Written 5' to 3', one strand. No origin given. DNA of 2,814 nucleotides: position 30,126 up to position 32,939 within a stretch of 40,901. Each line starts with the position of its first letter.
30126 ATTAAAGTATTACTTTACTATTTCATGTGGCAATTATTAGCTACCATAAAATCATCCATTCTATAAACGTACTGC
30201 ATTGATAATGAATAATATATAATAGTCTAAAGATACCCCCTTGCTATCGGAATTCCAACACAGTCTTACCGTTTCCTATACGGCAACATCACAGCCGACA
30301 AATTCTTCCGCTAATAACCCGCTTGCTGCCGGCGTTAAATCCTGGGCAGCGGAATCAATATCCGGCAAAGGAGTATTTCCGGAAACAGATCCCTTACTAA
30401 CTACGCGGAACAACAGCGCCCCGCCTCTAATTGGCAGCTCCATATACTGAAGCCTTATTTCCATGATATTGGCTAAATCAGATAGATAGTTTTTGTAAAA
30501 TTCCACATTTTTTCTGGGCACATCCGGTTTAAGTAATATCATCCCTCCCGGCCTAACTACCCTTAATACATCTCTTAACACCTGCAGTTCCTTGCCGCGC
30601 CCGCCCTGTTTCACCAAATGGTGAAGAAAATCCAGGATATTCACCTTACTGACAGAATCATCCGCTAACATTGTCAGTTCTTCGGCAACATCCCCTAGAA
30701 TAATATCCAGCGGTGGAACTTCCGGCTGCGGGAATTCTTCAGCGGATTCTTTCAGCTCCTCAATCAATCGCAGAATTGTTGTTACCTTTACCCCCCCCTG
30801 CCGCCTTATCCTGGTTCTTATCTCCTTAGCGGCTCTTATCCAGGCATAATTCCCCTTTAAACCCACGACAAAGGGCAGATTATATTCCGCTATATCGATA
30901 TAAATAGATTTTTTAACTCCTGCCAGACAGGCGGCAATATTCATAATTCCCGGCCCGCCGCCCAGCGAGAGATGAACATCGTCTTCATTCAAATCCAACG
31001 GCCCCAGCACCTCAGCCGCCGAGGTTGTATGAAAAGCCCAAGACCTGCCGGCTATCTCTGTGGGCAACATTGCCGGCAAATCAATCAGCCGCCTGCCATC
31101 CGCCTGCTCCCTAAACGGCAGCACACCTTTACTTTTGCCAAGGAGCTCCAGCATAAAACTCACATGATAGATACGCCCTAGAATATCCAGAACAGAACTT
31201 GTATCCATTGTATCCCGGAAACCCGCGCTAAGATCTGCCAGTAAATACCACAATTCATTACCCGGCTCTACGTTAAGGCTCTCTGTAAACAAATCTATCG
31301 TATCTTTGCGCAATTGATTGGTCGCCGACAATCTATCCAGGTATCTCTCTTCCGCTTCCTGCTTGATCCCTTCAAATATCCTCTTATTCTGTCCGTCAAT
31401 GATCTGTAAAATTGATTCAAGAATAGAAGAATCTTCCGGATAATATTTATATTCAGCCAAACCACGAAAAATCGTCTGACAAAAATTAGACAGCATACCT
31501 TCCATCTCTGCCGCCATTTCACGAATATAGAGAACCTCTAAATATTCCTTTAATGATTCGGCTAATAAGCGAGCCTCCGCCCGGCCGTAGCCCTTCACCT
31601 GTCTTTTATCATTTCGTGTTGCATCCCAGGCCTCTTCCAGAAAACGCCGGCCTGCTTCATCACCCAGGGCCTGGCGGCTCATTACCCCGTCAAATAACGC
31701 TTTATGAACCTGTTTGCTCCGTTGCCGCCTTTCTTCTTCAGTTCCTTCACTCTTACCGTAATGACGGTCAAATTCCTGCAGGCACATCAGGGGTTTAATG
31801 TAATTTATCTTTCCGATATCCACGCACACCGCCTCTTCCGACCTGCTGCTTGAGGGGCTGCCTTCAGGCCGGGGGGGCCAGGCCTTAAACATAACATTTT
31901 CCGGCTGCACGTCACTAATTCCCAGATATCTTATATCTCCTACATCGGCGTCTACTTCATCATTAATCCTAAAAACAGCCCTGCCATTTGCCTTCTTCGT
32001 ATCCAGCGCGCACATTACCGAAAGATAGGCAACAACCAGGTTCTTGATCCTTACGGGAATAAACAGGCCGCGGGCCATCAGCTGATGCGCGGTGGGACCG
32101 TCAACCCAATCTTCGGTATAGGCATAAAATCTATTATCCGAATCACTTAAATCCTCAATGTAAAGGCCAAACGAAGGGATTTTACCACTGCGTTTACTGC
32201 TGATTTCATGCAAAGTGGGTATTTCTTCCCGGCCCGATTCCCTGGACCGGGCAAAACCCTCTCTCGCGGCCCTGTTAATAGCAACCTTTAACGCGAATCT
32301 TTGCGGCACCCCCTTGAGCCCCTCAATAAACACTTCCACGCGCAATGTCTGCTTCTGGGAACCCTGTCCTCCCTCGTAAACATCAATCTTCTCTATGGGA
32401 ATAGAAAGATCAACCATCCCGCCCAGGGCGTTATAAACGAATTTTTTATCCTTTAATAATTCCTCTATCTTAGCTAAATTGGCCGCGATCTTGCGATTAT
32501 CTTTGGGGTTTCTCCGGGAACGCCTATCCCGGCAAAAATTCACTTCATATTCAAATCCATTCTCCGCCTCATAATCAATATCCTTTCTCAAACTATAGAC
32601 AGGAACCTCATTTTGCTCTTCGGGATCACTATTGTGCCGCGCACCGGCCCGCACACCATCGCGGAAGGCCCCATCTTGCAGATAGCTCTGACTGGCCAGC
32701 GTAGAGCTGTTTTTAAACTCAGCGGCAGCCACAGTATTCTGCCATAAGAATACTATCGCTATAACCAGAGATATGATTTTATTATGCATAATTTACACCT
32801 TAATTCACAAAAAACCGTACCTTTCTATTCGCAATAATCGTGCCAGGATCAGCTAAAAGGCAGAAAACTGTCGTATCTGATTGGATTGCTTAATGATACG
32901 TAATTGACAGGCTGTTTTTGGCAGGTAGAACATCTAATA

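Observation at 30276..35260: Kinase-like module shared between a secreted kinase/methyltransferase fusion and the adjacent giant protein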

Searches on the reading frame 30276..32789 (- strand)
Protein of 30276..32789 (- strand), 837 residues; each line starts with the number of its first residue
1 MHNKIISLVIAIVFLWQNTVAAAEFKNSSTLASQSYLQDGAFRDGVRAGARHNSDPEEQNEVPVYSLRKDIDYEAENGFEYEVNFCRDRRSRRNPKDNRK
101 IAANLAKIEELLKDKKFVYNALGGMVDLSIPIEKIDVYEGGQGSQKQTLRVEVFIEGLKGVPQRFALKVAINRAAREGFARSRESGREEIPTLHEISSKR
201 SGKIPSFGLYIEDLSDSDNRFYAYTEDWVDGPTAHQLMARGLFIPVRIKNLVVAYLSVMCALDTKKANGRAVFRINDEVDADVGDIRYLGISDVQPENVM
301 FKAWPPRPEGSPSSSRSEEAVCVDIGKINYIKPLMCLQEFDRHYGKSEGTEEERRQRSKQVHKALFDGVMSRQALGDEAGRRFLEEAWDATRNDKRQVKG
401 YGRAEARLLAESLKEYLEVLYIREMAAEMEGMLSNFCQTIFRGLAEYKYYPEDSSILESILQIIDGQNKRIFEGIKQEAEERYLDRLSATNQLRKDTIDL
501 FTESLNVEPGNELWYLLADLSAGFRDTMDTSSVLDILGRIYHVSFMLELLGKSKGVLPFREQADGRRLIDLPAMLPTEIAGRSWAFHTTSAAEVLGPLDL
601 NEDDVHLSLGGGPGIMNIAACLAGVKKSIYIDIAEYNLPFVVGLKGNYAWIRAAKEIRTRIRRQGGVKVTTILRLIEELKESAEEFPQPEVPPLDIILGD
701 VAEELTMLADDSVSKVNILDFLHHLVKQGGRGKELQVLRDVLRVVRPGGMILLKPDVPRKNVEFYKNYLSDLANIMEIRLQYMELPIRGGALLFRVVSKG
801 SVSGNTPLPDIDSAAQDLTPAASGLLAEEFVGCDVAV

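Call 7: search_protein_families(library=pfam, proteins=[window:30276-32789:-], max_evalue=1)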
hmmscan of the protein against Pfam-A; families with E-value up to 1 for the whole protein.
window:30276-32789:- (837 aa): 1 family
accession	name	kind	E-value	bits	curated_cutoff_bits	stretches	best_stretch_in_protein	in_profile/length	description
PF08241.18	Methyltransf_11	-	0.0011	20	21.2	1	677-752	28-94/95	Methyltransferase domain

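Call 8: search_protein_families(library=ncbifam, proteins=[window:30276-32789:-], max_evalue=1)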
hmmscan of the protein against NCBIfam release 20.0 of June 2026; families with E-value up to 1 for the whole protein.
window:30276-32789:- (837 aa): 3 families
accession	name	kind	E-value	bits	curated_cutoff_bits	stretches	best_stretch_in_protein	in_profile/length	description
NF041658.1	ornithlipidmtase_OlsG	equivalog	0.016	14.9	350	1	690-779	87-175/191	ornithine lipid N-methyltransferase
NF040538.1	methyl_ArsM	equivalog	0.02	14.1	500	1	601-757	60-212/356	arsinothricin biosynthesis methyltransferase ArsM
TIGR00406.1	prmA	equivalog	0.15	11.5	183.15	1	593-633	151-190/288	50S ribosomal protein L11 methyltransferase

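Call 13: find_homologous_proteins(query=window:30276-32789:-, max_evalue=0.001)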
Query window:30276-32789:- (837 aa): 4 proteins with E <= 0.001 among 8000 candidates.
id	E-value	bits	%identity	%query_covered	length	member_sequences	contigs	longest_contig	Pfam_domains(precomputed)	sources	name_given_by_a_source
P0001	0.0e+0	1882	100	100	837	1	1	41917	-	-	-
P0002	5.4e-249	847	53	90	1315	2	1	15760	-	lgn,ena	-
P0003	5.8e-107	377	39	86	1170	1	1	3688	-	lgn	-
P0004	1.8e-104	369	38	86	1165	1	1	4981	-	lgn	-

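Call 21: find_encoding_contigs(protein=P0002, flank=10000)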
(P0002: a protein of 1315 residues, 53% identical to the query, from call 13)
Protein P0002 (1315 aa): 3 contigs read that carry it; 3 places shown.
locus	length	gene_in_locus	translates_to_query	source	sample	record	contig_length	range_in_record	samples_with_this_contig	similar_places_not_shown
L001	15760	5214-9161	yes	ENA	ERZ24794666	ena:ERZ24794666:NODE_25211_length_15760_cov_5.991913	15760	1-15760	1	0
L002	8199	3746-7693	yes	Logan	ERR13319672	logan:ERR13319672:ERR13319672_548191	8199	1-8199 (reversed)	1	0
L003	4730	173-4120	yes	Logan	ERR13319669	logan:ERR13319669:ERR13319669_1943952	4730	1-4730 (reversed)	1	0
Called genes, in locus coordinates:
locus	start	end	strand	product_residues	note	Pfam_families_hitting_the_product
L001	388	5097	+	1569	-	PF02878:PGM_PMM_I (faint), PF02879:PGM_PMM_II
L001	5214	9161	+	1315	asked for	-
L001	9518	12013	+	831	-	PF05226:CHASE2, PF00990:GGDEF, PF02518:HATPase_c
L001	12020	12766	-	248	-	PF04773:FecR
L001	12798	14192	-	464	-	PF00072:Response_reg, PF07728:AAA_5 (faint), PF01078:Mg_chelatase (weak), PF00158:Sigma54_activat, PF14532:Sigma54_activ_2, PF07724:AAA_2 (faint), PF25601:AAA_lid_14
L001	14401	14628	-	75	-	-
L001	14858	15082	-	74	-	-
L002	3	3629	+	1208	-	?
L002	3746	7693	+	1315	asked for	-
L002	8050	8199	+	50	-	?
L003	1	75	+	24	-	?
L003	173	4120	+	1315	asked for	-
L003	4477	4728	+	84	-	?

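Call 37: search_protein_families(library=pfam, proteins=[P0002, P0003], max_evalue=0.01)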
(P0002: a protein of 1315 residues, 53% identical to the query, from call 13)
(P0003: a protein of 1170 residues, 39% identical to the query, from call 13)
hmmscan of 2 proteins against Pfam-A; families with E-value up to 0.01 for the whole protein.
P0002 (1315 aa): 1 family
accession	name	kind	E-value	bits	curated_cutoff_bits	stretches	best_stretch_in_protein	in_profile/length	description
PF08241.18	Methyltransf_11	-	0.0035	18.4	21.2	0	898-962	43-95/95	Methyltransferase domain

P0003 (1170 aa): 1 family
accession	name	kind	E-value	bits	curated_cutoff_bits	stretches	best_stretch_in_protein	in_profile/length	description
PF08241.18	Methyltransf_11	-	0.0086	17.1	21.2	0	814-873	41-94/95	Methyltransferase domain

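Call 50: find_encoding_contigs(protein=P0001, flank=10000)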
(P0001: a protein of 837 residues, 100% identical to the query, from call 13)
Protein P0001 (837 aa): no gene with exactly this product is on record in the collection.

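Call 51: find_encoding_contigs(protein=P0003, flank=10000)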
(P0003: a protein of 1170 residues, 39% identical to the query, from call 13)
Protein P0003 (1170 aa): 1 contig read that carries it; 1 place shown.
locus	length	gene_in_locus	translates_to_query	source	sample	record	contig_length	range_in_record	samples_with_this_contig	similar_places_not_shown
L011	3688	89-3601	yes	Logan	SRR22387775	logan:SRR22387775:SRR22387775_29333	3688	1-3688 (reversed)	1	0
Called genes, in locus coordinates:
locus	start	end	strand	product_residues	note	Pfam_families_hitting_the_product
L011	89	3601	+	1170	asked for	-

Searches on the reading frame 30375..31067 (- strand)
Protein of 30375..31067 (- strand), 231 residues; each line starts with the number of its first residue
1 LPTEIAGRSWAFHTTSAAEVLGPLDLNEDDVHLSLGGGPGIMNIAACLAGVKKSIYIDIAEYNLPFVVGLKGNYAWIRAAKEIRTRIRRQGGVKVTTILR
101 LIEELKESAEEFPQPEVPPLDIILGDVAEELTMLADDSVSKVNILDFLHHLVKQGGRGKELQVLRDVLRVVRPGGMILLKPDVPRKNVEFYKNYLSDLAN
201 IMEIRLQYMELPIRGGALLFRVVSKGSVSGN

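Call 63: search_solved_structures(query=A5, max_evalue=1, show_alignments=2)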
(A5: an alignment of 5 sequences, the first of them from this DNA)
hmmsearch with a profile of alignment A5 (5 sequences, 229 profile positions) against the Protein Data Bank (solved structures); distinct sequences matched with E-value up to 1: 17.
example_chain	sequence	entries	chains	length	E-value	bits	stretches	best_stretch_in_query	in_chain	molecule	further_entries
8vl4_A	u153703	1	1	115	0.00082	22.3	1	130-214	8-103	De novo design protein 312 parent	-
6f5z_A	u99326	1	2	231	0.016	18.1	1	117-184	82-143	24-sterol C-methyltransferase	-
3bus_A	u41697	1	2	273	0.016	18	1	122-179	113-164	Methyltransferase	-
2yqz_A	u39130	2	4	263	0.021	17.6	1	119-180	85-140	Hypothetical protein TTHA0223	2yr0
6cu3_A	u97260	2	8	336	0.11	15.3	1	19-61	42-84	protein arginine N-methyltransferase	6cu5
8dur_A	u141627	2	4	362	0.12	15.1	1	19-61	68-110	Protein arginine N-methyltransferase 1 (PRMT1) | PUA domain-containing protein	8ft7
2yxd_A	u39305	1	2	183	0.2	14.5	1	21-113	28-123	Probable cobalt-precorrin-6Y C(15)-methyltransferase [decarboxylating]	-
1f3l_A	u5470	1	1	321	0.23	14.3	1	26-62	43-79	PROTEIN ARGININE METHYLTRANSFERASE PRMT3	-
2p8j_A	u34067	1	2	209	0.25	14.1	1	118-189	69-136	S-adenosylmethionine-dependent methyltransferase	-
3grr_A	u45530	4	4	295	0.44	13.3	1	20-78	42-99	Dimethyladenosine transferase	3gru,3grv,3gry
6dnz_A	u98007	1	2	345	0.46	13.2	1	26-63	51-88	Arginine N-methyltransferase, putative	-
3fyc_A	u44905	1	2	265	0.52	13.1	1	21-78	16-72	Probable dimethyladenosine transferase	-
3fyd_A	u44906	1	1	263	0.53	13.1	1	21-78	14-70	Probable dimethyladenosine transferase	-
1a26_A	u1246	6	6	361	0.73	12.6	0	140-211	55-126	POLY (ADP-RIBOSE) POLYMERASE | POLY(ADP-RIBOSE) POLYMERASE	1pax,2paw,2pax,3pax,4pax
6i8m_A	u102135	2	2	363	0.73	12.6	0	140-211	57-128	Poly [ADP-ribose] polymerase 1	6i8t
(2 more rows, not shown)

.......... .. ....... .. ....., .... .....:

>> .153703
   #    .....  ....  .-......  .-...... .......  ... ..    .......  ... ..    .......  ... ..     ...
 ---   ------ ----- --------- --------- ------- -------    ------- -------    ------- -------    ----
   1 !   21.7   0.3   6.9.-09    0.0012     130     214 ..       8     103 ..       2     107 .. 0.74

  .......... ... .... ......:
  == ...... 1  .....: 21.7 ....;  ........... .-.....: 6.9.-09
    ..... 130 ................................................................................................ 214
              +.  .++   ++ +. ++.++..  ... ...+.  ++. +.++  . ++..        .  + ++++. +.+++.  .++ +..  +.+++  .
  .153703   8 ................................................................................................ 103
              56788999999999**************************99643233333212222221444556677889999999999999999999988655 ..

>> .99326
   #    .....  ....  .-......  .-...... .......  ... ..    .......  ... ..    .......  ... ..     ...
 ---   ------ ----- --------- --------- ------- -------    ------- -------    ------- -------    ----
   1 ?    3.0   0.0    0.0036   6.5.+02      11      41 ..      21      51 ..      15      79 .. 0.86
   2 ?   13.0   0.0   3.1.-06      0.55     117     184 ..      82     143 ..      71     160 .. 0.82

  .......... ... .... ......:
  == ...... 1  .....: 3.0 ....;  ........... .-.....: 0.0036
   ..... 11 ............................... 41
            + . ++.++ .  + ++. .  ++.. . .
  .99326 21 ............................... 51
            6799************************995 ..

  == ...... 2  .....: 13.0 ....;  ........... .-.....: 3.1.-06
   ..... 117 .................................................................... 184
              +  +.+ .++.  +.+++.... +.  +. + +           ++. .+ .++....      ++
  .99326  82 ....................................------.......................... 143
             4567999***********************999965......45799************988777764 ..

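Call 88: search_protein_families(library=pfam, alignment_id=A5, max_evalue=0.05)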
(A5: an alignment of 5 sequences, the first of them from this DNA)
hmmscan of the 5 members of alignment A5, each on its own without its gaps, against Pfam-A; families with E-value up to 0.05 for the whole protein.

A. member 1, seq(231 aa): 1 family
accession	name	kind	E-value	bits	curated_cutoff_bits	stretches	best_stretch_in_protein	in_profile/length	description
PF08241.18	Methyltransf_11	-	8.3e-05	23.6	21.2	1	103-178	28-94/95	Methyltransferase domain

B. families by the number of members that match (of 5 scanned): 3 families
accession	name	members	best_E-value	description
PF08241.18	Methyltransf_11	5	1.3e-07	Methyltransferase domain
PF13649.12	Methyltransf_25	2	0.00043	Methyltransferase domain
PF06859.18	Bin3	1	0.00033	Bicoid-interacting protein 3 (Bin3)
